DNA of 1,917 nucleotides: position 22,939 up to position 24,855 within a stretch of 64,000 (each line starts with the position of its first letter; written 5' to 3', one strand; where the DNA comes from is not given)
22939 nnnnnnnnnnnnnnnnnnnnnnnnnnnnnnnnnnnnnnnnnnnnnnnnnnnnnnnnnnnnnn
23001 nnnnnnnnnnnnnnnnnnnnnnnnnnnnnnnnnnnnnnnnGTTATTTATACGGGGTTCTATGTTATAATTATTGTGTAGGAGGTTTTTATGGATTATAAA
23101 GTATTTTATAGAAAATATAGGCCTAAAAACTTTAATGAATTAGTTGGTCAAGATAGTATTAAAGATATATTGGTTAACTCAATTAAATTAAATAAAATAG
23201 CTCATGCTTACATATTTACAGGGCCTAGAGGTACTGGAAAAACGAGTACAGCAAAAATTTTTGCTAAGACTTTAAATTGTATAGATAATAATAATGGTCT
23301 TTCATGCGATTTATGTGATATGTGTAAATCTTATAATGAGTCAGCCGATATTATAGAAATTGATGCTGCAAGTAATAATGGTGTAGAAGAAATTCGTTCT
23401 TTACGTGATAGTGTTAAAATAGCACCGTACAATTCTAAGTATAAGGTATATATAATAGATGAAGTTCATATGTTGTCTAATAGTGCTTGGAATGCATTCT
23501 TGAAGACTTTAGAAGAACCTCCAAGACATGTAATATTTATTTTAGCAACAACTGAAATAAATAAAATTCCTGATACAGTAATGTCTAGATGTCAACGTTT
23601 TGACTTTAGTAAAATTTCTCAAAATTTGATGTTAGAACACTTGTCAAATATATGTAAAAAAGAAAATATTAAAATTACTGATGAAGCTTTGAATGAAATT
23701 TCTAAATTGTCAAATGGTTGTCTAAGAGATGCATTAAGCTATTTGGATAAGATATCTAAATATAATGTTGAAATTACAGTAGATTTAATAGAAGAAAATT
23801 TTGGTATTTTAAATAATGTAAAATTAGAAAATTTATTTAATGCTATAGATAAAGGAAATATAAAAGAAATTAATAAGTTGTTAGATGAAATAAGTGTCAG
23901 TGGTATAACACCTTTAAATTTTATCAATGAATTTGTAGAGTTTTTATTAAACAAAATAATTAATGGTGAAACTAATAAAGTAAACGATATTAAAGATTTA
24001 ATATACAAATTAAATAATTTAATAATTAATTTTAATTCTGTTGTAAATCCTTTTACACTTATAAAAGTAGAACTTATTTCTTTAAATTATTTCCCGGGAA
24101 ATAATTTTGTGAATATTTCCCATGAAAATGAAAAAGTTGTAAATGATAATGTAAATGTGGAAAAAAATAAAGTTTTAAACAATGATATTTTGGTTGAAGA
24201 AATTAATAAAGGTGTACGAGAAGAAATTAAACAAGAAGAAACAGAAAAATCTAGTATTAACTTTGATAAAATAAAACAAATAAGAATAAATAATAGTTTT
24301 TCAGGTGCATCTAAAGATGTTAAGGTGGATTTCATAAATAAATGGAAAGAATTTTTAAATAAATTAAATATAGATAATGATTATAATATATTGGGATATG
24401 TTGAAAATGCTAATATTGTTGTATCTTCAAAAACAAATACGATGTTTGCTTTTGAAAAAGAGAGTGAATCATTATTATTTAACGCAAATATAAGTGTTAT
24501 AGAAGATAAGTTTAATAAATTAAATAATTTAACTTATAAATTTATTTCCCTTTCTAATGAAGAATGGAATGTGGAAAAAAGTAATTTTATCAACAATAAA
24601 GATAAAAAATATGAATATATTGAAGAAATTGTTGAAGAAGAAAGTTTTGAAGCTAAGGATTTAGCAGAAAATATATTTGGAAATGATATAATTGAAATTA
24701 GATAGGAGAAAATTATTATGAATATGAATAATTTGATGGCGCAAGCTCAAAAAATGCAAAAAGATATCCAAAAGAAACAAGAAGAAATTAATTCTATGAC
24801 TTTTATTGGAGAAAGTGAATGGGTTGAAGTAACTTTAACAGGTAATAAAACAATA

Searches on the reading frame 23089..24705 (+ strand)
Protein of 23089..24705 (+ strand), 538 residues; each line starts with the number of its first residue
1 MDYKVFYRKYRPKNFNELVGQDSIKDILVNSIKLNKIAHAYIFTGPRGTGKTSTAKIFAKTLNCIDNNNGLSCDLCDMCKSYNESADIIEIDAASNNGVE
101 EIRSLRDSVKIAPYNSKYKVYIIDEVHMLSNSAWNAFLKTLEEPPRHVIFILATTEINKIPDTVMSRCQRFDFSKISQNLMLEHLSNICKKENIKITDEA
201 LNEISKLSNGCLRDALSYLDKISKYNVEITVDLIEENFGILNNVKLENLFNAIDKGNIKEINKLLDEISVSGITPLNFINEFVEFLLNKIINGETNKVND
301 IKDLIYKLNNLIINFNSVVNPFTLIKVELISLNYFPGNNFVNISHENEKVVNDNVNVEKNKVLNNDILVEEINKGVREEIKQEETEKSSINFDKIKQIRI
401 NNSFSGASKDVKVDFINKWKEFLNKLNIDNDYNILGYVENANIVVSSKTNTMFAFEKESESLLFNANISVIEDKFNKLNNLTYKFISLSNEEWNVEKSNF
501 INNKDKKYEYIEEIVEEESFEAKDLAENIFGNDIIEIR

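Call 39: search_protein_families(library=pfam, proteins=[window:23089-24705:+], max_evalue=0.01)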
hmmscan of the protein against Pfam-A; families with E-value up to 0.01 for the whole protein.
window:23089-24705:+ (538 aa): 12 families
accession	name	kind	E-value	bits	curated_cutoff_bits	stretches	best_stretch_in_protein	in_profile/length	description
PF13177.12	DNA_pol3_delta2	-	5.6e-43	147.2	27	1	21-176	2-160/161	DNA polymerase III, delta subunit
PF00004.35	AAA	-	2.3e-13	51.2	21.2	1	42-171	2-126/131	ATPase family associated with various cellular activities (AAA)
PF21960.2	RCF1-5-like_lid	-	1.6e-08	34.8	27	1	185-219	3-38/43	RCF1/5-like, AAA+ ATPase lid domain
PF22608.2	DNAX_ATPase_lid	-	4.4e-08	33.2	27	1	183-220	4-41/49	DNA polymerase III clamp loader subunit, ATPase lid domain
PF05496.18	RuvB_N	-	9.7e-06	25.9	27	1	11-63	2-58/159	Holliday junction DNA helicase RuvB P-loop domain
PF13173.12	AAA_14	-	1.7e-05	25.3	27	1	40-153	4-96/129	AAA domain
PF13401.12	AAA_22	-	1.8e-05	25.5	27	1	41-153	8-121/130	AAA domain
PF13479.12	AAA_24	-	2.2e-05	24.8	27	1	42-135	6-82/195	AAA domain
PF07728.20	AAA_5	-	0.00011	22.7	22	1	42-148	3-97/139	AAA domain (dynein-related subfamily)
PF13604.12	AAA_30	-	0.00011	22.4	27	1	41-151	21-122/191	AAA domain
PF25361.1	AAA_lid_RFC1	-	0.00049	20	34.9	1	184-232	7-55/59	RFC1-like, AAA+ ATPase lid domain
PF05707.18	Zot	-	0.0016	18.3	20.3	1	41-166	3-137/197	Zonular occludens toxin (Zot)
